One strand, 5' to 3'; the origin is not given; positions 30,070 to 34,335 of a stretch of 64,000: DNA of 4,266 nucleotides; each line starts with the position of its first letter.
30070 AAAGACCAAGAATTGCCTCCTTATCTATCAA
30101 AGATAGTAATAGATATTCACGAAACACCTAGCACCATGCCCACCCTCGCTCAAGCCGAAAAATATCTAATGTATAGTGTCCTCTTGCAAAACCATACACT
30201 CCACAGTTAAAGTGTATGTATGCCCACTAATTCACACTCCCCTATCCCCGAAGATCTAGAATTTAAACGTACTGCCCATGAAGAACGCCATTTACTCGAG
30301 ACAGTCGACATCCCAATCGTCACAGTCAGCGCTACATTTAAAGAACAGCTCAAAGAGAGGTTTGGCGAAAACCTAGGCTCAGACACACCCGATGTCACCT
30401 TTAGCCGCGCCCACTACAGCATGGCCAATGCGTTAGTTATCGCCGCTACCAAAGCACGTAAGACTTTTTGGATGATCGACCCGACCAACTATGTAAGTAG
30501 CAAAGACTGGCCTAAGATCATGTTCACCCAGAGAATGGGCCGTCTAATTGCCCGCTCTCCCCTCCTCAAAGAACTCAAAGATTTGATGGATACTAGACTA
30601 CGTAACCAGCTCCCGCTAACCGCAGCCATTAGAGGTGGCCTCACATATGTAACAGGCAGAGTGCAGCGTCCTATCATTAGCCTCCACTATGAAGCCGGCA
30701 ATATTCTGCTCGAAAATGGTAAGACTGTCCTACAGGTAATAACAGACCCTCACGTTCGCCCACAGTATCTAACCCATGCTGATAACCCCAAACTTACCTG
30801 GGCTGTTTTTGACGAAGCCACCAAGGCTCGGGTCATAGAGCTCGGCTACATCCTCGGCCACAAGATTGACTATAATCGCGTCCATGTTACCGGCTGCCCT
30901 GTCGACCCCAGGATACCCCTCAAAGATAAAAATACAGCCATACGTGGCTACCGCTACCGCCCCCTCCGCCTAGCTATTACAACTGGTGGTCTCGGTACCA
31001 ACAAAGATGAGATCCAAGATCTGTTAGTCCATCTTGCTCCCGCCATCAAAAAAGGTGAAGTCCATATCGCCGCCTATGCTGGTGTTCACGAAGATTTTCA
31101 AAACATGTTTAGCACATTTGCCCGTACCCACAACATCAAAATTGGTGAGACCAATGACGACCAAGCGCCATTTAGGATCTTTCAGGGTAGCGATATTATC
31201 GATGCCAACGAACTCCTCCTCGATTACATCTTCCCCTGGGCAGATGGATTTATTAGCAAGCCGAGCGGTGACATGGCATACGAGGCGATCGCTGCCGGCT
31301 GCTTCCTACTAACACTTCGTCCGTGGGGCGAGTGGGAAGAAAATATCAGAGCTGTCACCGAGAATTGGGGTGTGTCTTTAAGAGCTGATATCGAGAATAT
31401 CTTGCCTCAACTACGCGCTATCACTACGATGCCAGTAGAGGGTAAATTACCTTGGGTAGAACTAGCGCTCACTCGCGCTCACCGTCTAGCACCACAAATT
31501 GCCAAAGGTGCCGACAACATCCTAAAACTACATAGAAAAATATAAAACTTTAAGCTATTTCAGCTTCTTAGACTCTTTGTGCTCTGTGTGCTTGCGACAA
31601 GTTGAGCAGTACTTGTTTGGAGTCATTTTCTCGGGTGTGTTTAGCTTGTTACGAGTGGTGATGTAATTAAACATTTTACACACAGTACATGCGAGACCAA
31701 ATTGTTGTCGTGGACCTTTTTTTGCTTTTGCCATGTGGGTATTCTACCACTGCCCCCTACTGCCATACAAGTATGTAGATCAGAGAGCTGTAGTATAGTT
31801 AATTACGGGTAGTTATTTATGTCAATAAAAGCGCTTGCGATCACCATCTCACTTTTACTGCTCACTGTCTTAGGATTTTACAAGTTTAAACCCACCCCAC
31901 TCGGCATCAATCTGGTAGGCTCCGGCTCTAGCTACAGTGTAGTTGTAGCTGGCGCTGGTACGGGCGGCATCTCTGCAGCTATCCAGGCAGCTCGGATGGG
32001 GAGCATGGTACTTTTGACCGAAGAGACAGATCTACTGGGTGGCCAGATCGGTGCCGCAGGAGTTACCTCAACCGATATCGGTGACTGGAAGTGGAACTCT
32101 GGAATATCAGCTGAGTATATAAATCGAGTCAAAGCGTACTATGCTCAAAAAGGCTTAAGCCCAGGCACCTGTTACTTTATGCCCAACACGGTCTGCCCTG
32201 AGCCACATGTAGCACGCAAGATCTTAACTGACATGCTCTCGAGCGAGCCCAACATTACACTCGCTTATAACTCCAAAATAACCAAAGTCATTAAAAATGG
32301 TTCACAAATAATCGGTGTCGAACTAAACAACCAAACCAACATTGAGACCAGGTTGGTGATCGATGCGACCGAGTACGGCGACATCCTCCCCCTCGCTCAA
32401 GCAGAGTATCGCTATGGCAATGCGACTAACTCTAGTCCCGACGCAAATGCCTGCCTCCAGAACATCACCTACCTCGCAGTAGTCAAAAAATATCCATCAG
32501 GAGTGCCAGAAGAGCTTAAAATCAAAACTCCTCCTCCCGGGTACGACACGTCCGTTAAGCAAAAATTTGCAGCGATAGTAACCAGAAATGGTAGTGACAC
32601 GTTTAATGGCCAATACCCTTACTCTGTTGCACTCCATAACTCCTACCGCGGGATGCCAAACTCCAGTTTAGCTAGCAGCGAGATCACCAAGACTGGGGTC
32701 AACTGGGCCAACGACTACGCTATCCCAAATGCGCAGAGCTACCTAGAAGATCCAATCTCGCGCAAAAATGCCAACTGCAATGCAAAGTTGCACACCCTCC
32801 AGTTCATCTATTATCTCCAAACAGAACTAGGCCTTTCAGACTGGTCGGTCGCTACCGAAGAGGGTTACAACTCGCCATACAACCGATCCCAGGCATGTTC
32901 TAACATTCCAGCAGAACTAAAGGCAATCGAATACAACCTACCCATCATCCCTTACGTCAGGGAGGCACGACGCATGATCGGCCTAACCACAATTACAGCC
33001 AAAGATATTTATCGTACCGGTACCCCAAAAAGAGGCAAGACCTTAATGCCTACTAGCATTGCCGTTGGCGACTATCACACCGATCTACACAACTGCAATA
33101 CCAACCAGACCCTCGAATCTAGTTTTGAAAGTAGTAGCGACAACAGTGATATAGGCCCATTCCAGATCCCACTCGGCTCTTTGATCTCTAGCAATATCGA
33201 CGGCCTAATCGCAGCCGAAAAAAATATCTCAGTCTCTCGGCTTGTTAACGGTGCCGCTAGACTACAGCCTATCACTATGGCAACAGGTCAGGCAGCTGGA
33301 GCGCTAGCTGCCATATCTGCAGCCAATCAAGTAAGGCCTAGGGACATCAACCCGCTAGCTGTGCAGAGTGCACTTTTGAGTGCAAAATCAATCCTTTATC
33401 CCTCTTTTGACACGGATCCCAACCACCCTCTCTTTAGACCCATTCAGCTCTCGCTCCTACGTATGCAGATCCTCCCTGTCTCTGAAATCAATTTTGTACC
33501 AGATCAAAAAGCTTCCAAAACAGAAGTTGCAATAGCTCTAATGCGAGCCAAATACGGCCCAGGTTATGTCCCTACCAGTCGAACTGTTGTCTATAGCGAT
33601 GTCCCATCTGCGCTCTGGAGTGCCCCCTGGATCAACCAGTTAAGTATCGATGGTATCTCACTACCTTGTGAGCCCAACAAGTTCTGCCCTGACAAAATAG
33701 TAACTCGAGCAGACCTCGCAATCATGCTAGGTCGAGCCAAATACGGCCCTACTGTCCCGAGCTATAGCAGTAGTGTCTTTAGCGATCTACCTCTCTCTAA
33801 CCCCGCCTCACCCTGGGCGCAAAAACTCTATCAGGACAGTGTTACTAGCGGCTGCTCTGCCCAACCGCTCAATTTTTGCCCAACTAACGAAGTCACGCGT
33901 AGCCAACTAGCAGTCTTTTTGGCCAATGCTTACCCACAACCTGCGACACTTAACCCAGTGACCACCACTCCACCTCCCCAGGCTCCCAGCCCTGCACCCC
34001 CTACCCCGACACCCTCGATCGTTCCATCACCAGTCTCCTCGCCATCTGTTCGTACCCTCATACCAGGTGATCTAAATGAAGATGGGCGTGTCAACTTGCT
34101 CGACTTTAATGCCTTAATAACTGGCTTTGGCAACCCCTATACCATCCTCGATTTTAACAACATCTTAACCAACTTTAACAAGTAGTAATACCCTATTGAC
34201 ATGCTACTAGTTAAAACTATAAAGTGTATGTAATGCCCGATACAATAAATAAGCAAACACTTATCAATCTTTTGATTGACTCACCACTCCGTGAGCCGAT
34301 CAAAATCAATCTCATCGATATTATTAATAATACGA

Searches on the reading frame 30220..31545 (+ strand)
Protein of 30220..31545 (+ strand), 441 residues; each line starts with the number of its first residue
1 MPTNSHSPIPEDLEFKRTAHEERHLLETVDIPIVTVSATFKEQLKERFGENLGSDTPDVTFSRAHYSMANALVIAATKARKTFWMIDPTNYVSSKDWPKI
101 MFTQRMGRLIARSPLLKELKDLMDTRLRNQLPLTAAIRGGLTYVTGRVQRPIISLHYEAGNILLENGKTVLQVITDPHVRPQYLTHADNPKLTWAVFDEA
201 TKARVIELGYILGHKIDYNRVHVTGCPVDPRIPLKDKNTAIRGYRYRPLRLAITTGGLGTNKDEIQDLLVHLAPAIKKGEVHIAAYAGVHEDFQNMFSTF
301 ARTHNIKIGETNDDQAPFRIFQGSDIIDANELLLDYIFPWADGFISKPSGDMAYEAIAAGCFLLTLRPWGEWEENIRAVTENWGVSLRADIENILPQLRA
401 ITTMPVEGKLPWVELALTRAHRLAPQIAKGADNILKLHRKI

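Call 96: search_protein_families(library=pfam, proteins=[window:30220-31545:+], max_evalue=0.001)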
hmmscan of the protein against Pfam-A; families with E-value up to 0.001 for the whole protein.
window:30220-31545:+ (441 aa): 1 family
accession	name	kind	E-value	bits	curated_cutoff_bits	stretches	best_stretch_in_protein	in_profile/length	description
PF22053.2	DUF6938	-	2.8e-05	24.3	27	1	242-305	31-94/236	Domain of unknown function (DUF6938)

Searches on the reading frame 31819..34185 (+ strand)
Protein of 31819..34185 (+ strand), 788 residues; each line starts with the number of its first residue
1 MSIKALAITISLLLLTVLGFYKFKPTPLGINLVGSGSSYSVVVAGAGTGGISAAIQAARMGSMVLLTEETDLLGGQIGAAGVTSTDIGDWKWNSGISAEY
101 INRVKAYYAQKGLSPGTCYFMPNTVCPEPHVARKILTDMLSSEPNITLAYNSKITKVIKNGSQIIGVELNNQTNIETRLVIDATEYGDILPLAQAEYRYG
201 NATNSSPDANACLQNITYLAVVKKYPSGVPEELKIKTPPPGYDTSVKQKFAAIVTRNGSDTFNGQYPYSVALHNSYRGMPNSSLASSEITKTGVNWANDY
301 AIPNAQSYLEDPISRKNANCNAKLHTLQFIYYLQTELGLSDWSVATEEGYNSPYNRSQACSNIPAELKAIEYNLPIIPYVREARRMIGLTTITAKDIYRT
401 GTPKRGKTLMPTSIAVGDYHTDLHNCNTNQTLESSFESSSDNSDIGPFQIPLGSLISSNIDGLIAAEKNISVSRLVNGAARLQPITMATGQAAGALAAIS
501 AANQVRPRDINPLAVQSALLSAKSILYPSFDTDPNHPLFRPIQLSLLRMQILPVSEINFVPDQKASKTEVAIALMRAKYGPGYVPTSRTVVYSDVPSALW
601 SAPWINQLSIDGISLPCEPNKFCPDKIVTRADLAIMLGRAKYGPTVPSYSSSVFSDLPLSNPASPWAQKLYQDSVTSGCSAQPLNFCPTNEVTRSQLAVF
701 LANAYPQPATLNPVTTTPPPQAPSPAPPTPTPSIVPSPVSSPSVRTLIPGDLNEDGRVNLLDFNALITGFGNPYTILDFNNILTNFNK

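Call 96: search_protein_families(library=pfam, proteins=[window:31819-34185:+], max_evalue=0.001)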
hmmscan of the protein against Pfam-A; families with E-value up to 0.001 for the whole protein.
window:31819-34185:+ (788 aa): 3 families
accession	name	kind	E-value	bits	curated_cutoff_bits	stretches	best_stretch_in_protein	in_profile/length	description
PF12831.13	FAD_oxidored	-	9.5e-83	279.2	27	1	41-519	2-416/416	FAD dependent oxidoreductase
PF07992.20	Pyr_redox_2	-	1.2e-06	28.6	26.1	0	39-79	1-42/291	Pyridine nucleotide-disulphide oxidoreductase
PF01134.28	GIDA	-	3.4e-06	26.8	22.1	0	41-73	2-35/391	Glucose inhibited division protein A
